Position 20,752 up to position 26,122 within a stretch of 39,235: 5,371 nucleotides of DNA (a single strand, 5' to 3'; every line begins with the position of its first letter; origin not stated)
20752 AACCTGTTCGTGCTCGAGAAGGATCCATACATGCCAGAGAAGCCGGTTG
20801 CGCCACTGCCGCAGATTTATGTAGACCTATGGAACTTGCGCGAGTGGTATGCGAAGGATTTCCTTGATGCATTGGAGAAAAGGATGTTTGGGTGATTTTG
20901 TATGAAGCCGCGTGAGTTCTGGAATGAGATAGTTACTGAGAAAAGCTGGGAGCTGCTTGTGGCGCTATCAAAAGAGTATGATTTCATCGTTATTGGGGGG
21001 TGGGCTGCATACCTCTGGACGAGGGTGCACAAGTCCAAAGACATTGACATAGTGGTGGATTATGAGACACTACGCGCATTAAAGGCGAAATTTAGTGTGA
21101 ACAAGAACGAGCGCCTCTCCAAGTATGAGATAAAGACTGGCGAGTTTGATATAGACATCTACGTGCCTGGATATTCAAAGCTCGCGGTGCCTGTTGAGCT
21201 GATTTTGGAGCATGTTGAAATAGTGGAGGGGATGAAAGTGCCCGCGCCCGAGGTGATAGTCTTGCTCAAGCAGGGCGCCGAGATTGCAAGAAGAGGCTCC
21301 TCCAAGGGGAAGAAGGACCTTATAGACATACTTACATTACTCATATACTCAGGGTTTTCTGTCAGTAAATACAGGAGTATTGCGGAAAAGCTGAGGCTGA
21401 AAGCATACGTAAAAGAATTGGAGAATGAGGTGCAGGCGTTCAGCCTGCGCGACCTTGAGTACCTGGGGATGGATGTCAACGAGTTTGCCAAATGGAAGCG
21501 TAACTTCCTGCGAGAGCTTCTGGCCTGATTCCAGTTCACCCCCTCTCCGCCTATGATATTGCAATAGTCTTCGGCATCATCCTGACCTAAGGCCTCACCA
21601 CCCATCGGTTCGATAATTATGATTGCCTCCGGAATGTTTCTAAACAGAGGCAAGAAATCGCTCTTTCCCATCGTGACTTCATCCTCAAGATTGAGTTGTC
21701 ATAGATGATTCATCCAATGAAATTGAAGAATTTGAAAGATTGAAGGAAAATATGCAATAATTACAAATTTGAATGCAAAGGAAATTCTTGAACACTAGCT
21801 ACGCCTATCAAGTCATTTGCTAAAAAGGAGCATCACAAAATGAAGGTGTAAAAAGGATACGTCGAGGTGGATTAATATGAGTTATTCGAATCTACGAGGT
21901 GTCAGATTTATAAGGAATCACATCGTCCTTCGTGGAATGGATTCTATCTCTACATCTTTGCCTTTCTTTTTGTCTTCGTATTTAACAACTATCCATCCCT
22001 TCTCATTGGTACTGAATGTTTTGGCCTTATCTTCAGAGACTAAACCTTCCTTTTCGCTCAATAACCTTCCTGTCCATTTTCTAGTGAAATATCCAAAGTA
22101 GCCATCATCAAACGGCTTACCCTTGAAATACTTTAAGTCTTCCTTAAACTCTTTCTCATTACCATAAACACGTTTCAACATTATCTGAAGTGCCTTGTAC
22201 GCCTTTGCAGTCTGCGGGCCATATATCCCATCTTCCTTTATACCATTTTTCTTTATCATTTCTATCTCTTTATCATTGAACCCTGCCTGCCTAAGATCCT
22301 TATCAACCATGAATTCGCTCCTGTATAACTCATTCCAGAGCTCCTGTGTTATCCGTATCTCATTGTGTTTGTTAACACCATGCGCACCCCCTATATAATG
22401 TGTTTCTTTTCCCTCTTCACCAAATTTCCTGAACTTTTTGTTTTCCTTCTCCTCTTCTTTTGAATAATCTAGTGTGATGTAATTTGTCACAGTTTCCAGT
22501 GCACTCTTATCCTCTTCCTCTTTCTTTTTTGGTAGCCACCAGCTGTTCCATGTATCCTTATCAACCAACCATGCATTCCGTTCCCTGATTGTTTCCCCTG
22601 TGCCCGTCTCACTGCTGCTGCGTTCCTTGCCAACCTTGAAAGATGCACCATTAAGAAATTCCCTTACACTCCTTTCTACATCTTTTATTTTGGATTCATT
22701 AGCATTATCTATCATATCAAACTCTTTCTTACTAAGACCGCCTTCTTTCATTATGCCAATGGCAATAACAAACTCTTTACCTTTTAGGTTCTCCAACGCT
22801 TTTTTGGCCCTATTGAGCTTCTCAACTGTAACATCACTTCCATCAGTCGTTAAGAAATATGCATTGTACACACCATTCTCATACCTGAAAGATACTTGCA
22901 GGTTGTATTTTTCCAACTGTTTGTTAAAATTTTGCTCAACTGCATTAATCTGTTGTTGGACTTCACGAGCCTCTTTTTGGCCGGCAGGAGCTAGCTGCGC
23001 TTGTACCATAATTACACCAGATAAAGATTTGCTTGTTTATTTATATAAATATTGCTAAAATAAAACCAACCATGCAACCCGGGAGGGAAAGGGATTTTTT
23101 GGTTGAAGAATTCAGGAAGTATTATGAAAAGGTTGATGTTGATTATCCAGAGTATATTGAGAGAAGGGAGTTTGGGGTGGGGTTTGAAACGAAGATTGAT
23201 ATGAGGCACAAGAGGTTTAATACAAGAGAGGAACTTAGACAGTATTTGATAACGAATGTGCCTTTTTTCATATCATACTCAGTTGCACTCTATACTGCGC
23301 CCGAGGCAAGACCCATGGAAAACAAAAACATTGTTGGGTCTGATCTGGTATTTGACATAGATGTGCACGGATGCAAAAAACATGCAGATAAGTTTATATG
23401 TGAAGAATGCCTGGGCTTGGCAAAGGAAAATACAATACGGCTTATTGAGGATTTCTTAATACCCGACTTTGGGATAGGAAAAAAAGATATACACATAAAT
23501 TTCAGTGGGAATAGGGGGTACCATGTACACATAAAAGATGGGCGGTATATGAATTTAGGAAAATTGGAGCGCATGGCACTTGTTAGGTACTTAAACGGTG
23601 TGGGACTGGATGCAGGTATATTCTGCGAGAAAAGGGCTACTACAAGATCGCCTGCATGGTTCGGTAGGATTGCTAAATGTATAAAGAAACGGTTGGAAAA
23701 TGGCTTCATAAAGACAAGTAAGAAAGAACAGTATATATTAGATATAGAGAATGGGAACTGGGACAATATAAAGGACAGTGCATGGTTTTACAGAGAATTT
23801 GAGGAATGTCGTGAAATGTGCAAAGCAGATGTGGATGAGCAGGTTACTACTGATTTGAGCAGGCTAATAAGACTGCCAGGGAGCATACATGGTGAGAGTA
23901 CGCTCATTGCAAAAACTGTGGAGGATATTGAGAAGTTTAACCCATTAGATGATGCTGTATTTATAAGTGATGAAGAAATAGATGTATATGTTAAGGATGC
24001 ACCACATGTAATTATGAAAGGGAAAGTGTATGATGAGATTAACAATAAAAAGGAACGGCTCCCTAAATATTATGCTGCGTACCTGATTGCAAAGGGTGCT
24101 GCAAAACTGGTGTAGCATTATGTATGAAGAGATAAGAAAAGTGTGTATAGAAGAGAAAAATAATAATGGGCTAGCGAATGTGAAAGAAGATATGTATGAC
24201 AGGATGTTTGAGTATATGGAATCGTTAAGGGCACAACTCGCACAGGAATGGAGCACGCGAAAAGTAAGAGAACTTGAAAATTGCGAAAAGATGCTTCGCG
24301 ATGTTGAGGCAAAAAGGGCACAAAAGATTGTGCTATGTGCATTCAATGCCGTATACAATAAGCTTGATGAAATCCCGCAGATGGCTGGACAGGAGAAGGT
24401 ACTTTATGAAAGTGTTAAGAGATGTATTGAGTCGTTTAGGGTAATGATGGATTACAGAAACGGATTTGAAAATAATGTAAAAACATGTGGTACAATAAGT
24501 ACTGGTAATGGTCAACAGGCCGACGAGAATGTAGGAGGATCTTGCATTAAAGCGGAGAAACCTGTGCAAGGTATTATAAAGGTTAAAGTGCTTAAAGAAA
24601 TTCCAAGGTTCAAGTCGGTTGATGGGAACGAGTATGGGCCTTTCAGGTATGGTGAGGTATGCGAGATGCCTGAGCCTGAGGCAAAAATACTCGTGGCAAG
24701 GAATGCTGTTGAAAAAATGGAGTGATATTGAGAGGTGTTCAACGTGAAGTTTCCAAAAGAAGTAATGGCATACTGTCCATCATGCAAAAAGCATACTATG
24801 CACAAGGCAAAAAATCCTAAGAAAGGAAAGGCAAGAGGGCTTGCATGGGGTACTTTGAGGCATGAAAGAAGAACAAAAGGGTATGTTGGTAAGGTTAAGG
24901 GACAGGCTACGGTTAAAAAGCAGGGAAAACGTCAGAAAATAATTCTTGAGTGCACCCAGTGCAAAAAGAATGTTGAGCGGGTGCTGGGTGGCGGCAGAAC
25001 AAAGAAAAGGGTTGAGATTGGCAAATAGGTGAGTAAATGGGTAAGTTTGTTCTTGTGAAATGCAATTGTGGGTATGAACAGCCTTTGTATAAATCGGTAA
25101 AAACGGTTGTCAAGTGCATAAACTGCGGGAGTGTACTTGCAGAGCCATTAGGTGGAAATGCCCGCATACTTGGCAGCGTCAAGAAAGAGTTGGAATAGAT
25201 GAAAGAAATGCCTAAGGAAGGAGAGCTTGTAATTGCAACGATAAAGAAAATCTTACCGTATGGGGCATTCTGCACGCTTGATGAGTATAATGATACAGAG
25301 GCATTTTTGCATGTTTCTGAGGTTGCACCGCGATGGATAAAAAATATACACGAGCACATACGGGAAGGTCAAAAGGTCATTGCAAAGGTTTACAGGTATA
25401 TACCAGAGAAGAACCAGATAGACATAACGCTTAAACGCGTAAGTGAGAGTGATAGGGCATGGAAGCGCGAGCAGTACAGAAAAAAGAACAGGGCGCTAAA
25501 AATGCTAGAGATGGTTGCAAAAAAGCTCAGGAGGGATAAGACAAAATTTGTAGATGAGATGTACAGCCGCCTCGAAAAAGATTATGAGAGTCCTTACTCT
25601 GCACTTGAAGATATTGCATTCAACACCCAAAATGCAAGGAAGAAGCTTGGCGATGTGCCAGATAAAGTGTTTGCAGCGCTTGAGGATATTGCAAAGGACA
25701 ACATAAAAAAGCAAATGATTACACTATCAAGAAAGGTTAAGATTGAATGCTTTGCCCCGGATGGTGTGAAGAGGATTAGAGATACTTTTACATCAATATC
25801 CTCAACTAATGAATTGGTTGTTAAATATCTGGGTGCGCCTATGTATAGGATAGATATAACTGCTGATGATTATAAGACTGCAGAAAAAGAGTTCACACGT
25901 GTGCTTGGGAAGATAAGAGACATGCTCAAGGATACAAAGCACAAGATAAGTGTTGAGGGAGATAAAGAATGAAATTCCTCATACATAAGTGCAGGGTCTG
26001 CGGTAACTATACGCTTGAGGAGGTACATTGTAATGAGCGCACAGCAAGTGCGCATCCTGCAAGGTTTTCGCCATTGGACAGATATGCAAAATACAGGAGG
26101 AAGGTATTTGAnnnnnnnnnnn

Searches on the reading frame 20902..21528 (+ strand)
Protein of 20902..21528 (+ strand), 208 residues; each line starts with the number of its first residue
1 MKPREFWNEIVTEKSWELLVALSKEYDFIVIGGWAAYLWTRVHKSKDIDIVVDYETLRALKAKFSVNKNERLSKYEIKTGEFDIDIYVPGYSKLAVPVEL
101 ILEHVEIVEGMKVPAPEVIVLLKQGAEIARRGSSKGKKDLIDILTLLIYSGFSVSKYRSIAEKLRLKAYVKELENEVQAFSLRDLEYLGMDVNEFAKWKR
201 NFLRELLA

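Call 36: search_protein_families(library=pfam, proteins=[window:20902-21528:+], max_evalue=0.0001)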
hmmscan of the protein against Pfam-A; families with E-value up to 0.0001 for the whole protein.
window:20902-21528:+ (208 aa): 1 family
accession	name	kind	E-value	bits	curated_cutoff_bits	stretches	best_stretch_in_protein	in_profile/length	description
PF19502.5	DUF6036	-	4.6e-05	23.7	23.6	0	17-70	11-65/164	Nucleotidyltransferase of unknown function (DUF6036)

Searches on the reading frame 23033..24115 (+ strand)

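Call 36: search_protein_families(library=pfam, proteins=[window:23033-24115:+], max_evalue=0.0001)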
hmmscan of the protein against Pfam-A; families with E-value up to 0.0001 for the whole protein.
window:23033-24115:+ (360 aa): 1 family
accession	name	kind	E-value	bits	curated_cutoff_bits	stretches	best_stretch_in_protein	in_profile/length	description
PF01896.25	DNA_primase_S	-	9.4e-20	72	26.8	1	107-294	1-159/163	DNA primase small subunit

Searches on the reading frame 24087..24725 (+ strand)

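Call 36: search_protein_families(library=pfam, proteins=[window:24087-24725:+], max_evalue=0.0001)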
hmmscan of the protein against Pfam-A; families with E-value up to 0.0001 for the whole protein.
window:24087-24725:+ (212 aa): 1 family
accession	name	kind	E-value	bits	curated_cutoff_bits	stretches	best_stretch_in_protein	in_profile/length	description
PF22090.1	Gins51_C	-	1.3e-10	41.4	27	1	164-210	1-47/48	Gins51, C-terminal domain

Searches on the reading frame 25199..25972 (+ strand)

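Call 36: search_protein_families(library=pfam, proteins=[window:25199-25972:+], max_evalue=0.0001)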
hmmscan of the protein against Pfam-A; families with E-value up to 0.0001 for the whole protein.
window:25199-25972:+ (257 aa): 2 families
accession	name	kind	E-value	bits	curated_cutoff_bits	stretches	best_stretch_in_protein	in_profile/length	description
PF07541.17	EIF_2_alpha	-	1.1e-22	80.6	22.8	1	119-225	3-114/114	Eukaryotic translation initiation factor 2 alpha subunit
PF00575.29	S1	-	2.6e-09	37.8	22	1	5-78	2-73/74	S1 RNA binding domain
